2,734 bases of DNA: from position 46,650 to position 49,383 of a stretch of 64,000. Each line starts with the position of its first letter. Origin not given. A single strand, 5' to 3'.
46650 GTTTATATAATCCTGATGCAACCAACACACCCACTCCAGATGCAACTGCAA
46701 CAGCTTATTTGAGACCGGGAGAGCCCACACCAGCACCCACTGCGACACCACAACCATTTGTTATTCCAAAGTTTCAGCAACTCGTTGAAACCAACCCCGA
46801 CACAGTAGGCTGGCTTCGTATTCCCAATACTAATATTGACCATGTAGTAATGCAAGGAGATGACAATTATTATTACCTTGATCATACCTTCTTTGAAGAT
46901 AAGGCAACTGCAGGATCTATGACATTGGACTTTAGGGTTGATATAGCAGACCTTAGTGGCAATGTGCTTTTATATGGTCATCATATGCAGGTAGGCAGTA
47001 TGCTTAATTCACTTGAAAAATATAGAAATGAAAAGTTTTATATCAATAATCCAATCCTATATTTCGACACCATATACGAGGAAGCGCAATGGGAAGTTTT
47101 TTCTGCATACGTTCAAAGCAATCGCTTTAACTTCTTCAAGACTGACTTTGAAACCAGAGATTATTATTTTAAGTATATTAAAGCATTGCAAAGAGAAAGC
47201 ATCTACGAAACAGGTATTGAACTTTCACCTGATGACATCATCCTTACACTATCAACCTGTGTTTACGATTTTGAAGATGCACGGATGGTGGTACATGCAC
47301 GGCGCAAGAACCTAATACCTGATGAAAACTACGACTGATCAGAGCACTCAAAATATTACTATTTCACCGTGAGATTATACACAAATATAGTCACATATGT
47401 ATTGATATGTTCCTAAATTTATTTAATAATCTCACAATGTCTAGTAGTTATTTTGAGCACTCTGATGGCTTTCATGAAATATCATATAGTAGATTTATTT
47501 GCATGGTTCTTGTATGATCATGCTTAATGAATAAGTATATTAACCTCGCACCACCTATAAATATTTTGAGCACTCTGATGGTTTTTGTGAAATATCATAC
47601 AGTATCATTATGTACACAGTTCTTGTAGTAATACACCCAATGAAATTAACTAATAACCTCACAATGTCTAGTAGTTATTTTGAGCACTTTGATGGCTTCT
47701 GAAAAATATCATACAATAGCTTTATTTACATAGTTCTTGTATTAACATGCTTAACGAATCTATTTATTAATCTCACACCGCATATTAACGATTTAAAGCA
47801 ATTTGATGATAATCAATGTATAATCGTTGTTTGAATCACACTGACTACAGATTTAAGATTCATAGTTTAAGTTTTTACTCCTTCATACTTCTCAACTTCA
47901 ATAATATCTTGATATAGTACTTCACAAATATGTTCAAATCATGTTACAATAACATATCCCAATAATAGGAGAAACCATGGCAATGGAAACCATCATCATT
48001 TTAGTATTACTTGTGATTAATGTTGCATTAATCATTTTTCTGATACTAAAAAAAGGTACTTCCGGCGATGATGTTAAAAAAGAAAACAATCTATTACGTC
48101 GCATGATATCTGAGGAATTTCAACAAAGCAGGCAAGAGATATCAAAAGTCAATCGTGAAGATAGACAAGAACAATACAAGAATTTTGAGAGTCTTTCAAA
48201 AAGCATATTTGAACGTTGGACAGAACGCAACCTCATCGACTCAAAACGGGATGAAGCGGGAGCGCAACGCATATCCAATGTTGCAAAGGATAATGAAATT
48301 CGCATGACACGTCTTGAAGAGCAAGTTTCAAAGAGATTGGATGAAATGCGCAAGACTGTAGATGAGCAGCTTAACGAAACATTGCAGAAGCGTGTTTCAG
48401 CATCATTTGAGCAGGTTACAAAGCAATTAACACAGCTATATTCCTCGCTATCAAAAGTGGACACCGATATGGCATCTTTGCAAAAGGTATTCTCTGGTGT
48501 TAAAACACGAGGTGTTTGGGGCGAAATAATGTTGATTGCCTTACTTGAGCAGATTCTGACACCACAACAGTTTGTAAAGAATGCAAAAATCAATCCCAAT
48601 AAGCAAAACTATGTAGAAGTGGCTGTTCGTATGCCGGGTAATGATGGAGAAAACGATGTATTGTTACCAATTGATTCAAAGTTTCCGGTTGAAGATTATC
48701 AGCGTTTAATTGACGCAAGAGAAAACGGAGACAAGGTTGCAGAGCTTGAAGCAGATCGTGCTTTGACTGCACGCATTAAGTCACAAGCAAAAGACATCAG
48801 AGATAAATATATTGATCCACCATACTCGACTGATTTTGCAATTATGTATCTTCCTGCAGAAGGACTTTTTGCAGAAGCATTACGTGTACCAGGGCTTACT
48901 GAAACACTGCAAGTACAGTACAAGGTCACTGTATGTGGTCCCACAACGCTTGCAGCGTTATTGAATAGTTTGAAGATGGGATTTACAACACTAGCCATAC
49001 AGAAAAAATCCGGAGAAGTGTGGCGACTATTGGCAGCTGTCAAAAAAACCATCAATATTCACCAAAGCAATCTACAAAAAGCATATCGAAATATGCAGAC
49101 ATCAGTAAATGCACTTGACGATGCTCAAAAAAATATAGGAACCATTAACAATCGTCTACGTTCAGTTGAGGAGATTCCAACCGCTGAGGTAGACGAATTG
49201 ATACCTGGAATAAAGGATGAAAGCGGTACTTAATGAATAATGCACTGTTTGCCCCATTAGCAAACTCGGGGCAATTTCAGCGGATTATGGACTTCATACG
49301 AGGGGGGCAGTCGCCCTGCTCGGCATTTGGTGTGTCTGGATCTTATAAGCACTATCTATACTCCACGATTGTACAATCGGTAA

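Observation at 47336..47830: Degenerate ~114-bp tandem array with an inverted leading copy, filling the srtB-rmuC gap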

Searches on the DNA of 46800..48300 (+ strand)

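Call 4: search_rna_families(source=window, start=46800, end=48300, threshold=evalue, max_evalue=10, show_alignments=3)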
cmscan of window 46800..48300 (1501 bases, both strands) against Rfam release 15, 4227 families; matches with E-value up to 10: 5.
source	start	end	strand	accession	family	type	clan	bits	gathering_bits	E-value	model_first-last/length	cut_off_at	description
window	47339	47465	-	RF04195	MIR6217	Gene; miRNA;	-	25.3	110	0.0046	1-228/228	no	MIR6217 microRNA precursor family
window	47369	47435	-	RF03747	mir-4536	Gene; miRNA;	-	19.2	76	2.6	1-88/88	no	mir-4536 microRNA precursor family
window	47223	47276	+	RF01189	sn1502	Gene; snRNA; snoRNA; CD-box;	-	18.7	60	1.1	1-87/87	no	Small nucleolar RNA sn1502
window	48153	48216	+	RF01662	ceN89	Gene; snRNA; snoRNA; CD-box;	-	17.4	48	2.2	1-78/78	no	Caenorhabditis snoRNA ceN89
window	47369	47435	+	RF04176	mir-3149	Gene; miRNA;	-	17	100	6.9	1-83/83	no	mir-3149 microRNA precursor family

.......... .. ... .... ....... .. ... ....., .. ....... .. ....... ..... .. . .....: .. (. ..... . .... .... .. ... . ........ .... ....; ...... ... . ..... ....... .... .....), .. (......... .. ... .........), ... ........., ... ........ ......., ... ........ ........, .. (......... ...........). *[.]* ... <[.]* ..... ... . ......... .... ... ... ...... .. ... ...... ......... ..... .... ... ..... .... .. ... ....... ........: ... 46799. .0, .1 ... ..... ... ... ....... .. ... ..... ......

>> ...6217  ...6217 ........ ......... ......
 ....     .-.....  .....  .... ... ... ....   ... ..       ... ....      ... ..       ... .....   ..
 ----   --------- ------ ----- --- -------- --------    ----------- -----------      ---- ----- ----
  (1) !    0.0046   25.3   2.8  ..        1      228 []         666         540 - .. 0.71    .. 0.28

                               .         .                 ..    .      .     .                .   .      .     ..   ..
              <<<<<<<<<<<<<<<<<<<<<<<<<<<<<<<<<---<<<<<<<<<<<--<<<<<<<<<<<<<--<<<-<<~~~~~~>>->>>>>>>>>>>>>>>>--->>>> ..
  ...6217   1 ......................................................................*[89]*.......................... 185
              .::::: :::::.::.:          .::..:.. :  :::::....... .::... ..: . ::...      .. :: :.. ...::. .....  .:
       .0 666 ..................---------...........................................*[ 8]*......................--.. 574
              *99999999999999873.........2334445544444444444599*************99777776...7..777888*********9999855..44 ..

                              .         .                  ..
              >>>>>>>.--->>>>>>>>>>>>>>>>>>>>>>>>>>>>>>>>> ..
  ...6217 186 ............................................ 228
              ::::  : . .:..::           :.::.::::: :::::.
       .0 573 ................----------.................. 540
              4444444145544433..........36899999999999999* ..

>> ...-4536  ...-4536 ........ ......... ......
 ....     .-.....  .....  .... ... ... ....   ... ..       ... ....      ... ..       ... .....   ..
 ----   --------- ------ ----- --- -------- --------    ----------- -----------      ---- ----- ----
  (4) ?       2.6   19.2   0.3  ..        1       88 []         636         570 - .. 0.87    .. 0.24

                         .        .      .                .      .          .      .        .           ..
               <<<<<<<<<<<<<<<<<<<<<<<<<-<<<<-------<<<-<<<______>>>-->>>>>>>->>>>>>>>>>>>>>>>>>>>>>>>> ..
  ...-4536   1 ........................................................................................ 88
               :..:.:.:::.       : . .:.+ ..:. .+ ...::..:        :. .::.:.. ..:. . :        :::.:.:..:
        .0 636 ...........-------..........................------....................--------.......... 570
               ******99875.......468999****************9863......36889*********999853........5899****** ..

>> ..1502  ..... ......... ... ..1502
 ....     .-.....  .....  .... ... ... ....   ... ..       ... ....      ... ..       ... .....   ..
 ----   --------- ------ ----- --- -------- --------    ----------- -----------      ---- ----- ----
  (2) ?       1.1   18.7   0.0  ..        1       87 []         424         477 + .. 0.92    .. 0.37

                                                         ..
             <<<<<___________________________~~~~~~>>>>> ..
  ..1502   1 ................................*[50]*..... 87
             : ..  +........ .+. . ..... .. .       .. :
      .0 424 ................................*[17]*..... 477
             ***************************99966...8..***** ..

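Call 28: search_dna_similar(query=window:47330-47980:+, collection=phages, mode=distant, max_evalue=0.01)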
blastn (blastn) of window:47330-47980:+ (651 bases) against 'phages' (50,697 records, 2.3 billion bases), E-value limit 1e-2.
No match.

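Call 29: search_dna_similar(query=window:47330-47980:+, collection=plasmids, mode=distant, max_evalue=0.01)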
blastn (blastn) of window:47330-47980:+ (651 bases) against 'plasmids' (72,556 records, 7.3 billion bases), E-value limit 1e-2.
Records with a match: 1; places in all: 1; records where one place covers at least 80% of the query: 0.
Best place of each record, by identity: 90-95% 1.
By first word of the organism name: Helicobacter 1.
By predicted mobility (MOB-suite, as given by PLSDB): non-mobilizable 1.
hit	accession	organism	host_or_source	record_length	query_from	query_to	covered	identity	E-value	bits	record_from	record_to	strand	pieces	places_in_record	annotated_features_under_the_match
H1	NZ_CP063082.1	Helicobacter cinaedi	Homo sapiens,isolate,blood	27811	517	550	5%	94.1%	3e-4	54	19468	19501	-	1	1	none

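Call 52: build_rna_model(alignment_id=A3, structure=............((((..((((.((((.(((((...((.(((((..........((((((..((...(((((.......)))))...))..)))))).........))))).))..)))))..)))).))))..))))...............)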
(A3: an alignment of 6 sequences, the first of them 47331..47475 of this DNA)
Model R1 built from alignment A3 (6 sequences, 153 columns); structure: as given.
model positions 145; base pairs 37; branch points 0; effective number of sequences 2; information 0.59 bits per position. Calibrated on 0.2 Mb of random sequence (short: E-values are rough).
structure used (alignment columns):
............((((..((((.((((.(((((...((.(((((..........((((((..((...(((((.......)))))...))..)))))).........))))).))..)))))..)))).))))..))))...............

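Call 53: search_with_rna_model(model_id=R1, sources=[window, L126, L127, L128, L129, L130, L131, L137, L138, L142, L143, L144, L139, L140, L141], max_evalue=10)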
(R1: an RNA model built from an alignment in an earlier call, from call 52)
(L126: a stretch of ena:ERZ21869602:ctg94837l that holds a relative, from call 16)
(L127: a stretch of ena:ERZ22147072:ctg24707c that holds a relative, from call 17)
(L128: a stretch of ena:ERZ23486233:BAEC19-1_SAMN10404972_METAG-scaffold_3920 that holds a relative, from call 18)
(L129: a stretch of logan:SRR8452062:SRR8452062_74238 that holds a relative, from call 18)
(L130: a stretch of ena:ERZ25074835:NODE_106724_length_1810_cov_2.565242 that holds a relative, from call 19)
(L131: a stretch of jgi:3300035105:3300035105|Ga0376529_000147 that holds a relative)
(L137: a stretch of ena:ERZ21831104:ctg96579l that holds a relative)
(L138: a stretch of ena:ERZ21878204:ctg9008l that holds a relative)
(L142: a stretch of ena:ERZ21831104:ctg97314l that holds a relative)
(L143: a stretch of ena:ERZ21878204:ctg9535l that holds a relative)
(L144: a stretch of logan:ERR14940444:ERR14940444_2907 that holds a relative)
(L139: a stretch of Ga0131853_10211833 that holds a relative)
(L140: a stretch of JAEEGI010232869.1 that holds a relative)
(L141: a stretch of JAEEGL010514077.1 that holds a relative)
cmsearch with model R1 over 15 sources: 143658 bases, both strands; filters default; matches with E-value up to 10: 14.
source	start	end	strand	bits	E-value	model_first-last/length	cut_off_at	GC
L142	3333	3482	+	148.9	4.7e-29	1-145/145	no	0.41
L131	3833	3981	+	145.1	3.1e-28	1-145/145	no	0.5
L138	3833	3980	+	144.2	4.7e-28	1-145/145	no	0.48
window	47331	47475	+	142.1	1.3e-27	1-145/145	no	0.3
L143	3333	3477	+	134.7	4.6e-26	1-145/145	no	0.36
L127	3796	3922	+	75.9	1.2e-13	1-145/145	no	0.32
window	47331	47475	-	45.6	2.8e-07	1-145/145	no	0.3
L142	3333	3479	-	40.7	3.1e-06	1-145/145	no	0.41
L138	3832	3983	-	33.9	8.5e-05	1-145/145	no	0.47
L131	3833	3984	-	24.2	0.0095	1-145/145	no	0.49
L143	3330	3476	-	22.2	0.024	1-145/145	no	0.36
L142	3485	3558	-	19.3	0.099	35-109/145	no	0.39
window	47557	47702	+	17.6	0.23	1-145/145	no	0.31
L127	3790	3920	-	13.8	1.4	1-145/145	no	0.31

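Call 71: search_with_rna_model(model_id=R1, source=window, filters=off, max_evalue=10)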
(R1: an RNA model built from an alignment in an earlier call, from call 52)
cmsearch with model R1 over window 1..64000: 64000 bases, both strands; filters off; matches with E-value up to 10: 12.
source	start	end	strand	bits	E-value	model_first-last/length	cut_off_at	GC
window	47331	47475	+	142.1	5.8e-28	1-145/145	no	0.3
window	47331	47475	-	45.6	1.3e-07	1-145/145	no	0.3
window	47557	47702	+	17.6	0.1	1-145/145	no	0.31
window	8436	8498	+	10.3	3.5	1-145/145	no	0.29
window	63064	63195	+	10.2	3.6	1-145/145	no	0.33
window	51928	52007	+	10.2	3.8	1-145/145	no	0.36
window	58680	58741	+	9.7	4.7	1-145/145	no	0.4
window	45730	45823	+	9.6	4.9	1-145/145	no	0.37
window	28710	28799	+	9.3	5.7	30-113/145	no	0.39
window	61144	61200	+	8.9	7.1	1-145/145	no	0.23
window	1373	1438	-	8.8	7.1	1-145/145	no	0.32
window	47640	47700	-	8.4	8.8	1-145/145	no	0.31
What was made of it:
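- On MITE: The covariance model R1 finds only the srtB locus in the 64-kb window (filters off) and in about 80 kb from relatives (calls 53 and 71).
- Closest known: ERIC/IRU elements of Enterobacteria and Vibrio. Different: ERICs are dispersed multi-copy families, whereas only one locus was found here in 144 kb (calls 53 and 71).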

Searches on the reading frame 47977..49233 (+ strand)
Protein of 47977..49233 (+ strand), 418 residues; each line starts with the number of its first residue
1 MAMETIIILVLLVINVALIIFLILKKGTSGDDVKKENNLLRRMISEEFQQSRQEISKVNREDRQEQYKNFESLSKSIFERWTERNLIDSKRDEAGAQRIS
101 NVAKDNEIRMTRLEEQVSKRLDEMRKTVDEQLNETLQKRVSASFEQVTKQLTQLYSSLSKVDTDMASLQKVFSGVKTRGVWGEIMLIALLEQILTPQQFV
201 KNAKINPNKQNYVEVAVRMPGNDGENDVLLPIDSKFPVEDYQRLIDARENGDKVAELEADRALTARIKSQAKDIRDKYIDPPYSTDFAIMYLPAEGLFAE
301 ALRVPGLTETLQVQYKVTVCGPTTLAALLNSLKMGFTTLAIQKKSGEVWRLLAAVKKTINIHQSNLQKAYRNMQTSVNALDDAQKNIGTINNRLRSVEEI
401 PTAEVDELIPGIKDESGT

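Call 7: search_protein_families(library=pfam, proteins=[window:47977-49233:+])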
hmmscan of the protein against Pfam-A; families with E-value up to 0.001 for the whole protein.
window:47977-49233:+ (418 aa): 3 families
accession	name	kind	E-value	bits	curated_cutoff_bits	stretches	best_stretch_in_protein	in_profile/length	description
PF02646.22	RmuC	-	7.7e-64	216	26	1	119-403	1-287/291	RmuC family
PF04513.17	Baculo_PEP_C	-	5.9e-06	26.8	38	0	101-175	45-118/140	Baculovirus polyhedron envelope protein, PEP, C terminus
PF08878.16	HamA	-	0.00028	21.2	25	0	167-245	36-116/230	HamA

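Call 10: find_encoding_contigs(protein=window:47977-49233:+, flank=3000, max_places=10)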
Protein window:47977-49233:+ (418 aa): 3 contigs read that carry it; 2 places shown.
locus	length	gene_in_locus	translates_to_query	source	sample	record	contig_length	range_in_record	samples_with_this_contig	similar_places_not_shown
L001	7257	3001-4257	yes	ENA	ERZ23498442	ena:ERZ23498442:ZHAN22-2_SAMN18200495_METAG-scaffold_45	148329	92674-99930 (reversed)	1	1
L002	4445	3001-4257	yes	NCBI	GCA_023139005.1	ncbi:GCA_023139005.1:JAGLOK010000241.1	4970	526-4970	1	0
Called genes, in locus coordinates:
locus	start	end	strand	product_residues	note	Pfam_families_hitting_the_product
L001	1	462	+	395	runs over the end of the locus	PF03816:LytR_cpsA_psr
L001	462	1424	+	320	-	PF01336:tRNA_anti-codon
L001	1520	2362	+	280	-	PF04203:Sortase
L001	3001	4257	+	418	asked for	PF04513:Baculo_PEP_C (faint), PF02646:RmuC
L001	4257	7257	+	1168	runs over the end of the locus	PF17757:UvrB_inter, PF02559:CarD_TRCF_RID, PF00270:DEAD, PF00271:Helicase_C, PF03461:TRCF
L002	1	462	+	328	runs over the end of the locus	PF03816:LytR_cpsA_psr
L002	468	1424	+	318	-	PF01336:tRNA_anti-codon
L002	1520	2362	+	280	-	PF04203:Sortase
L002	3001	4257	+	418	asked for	PF04513:Baculo_PEP_C (faint), PF02646:RmuC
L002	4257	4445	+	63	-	?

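Call 15: find_homologous_proteins(query=window:47977-49233:+, max_evalue=1e-30)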
Query window:47977-49233:+ (418 aa): 7980 proteins with E <= 1e-30 among 8000 candidates; the best 120 are listed.
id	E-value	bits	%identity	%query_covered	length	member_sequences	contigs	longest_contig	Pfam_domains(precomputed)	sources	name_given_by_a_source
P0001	1.4e-263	892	100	100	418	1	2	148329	PF04513.18,PF02646.23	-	-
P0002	5.5e-256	867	97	100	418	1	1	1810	PF04513.18,PF02646.23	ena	-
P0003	3.2e-203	693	77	95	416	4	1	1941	PF02646.23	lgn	-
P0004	1.7e-202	691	75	95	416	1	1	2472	PF02646.23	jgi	jgi:DNA recombination protein RmuC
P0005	4.2e-201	686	76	95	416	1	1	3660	PF02646.23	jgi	jgi:DNA recombination protein RmuC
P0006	6.6e-201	686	75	95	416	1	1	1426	PF02646.23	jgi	jgi:DNA recombination protein RmuC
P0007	5.0e-193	660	75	94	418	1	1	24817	PF02646.23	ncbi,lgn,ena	-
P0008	1.6e-191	655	77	94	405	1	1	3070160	PF02646.23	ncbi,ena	-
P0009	2.7e-188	644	76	94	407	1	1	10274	PF02646.23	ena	-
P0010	4.1e-188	643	75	94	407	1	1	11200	PF04513.18,PF02646.23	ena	-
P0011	4.8e-188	643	75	94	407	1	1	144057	PF02646.23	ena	-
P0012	2.6e-186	638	75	94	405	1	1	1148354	PF02646.23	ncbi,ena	-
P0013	5.1e-186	637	74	95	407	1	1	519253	PF02646.23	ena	-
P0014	7.0e-186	636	74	96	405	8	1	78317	PF04513.18,PF02646.23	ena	-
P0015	5.6e-184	630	74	94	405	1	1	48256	PF02646.23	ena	-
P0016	2.3e-183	628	72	100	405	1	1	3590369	PF02646.23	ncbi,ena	-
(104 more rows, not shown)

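Call 16: find_encoding_contigs(protein=P0008, flank=4000, max_places=3)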
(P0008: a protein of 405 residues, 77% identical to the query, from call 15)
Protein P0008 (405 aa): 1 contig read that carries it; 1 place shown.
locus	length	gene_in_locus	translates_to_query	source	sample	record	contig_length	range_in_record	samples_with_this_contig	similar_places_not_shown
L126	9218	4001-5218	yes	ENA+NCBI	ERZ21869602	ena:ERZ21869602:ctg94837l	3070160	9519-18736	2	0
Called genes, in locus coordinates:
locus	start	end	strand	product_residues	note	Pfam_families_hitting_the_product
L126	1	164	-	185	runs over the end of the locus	-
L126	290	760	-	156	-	-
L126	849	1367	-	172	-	-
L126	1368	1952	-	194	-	PF00226:DnaJ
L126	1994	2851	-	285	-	PF18937:DUF5685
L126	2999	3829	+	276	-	PF13487:HD_5, PF01966:HD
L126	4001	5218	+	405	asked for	PF02646:RmuC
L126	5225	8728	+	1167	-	PF14814:UB2H (faint), PF17757:UvrB_inter, PF02559:CarD_TRCF_RID, PF00270:DEAD, PF00271:Helicase_C, PF03461:TRCF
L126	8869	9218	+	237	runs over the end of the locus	-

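Call 17: find_encoding_contigs(protein=P0016, flank=4000, max_places=3)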
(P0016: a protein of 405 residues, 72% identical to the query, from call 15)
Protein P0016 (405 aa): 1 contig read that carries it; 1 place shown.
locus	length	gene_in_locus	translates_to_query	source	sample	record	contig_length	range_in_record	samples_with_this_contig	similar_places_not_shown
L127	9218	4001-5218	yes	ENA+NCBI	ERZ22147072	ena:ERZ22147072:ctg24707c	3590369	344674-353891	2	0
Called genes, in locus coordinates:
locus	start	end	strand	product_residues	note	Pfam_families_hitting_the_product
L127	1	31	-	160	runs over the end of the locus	-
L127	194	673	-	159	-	-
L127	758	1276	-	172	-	-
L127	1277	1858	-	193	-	PF00226:DnaJ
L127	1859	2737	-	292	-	PF18937:DUF5685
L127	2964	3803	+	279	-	PF04203:Sortase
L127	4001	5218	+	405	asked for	PF02646:RmuC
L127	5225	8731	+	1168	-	PF17757:UvrB_inter, PF02559:CarD_TRCF_RID, PF00270:DEAD, PF00271:Helicase_C, PF03461:TRCF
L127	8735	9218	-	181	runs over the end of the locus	PF00440:TetR_N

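Call 18: find_encoding_contigs(protein=P0007, flank=4000, max_places=3)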
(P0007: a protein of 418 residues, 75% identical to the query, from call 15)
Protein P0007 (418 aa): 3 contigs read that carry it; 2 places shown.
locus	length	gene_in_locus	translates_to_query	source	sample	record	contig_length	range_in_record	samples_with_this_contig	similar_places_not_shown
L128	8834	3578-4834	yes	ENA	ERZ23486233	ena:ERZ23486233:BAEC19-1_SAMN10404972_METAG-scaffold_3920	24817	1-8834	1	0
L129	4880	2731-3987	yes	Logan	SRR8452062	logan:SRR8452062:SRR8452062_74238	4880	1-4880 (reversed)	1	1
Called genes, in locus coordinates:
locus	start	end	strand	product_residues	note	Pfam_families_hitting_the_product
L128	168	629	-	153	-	-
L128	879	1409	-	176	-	-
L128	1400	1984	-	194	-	PF00226:DnaJ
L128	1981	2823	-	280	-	PF18937:DUF5685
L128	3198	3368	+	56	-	-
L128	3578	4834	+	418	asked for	PF02646:RmuC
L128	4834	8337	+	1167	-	PF17757:UvrB_inter, PF02559:CarD_TRCF_RID, PF00270:DEAD, PF00271:Helicase_C, PF03461:TRCF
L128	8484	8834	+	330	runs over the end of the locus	PF01522:Polysacc_deac_1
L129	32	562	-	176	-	-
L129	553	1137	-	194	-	PF00226:DnaJ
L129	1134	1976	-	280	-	PF18937:DUF5685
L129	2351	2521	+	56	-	-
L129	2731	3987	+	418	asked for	PF02646:RmuC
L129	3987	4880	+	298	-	?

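Call 19: find_encoding_contigs(protein=P0002, flank=4000, max_places=3)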
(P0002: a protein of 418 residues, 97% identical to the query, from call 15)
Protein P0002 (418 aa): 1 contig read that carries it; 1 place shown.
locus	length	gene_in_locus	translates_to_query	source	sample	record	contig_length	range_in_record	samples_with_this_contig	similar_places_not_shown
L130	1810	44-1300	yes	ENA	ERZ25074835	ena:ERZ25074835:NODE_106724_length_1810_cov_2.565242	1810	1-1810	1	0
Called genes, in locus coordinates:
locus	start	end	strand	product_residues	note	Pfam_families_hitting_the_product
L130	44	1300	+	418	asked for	PF04513:Baculo_PEP_C (faint), PF02646:RmuC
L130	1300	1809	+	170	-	?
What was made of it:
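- Tried and rejected: The one contig with 97% RmuC identity starts 43 nt before rmuC (call 19).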
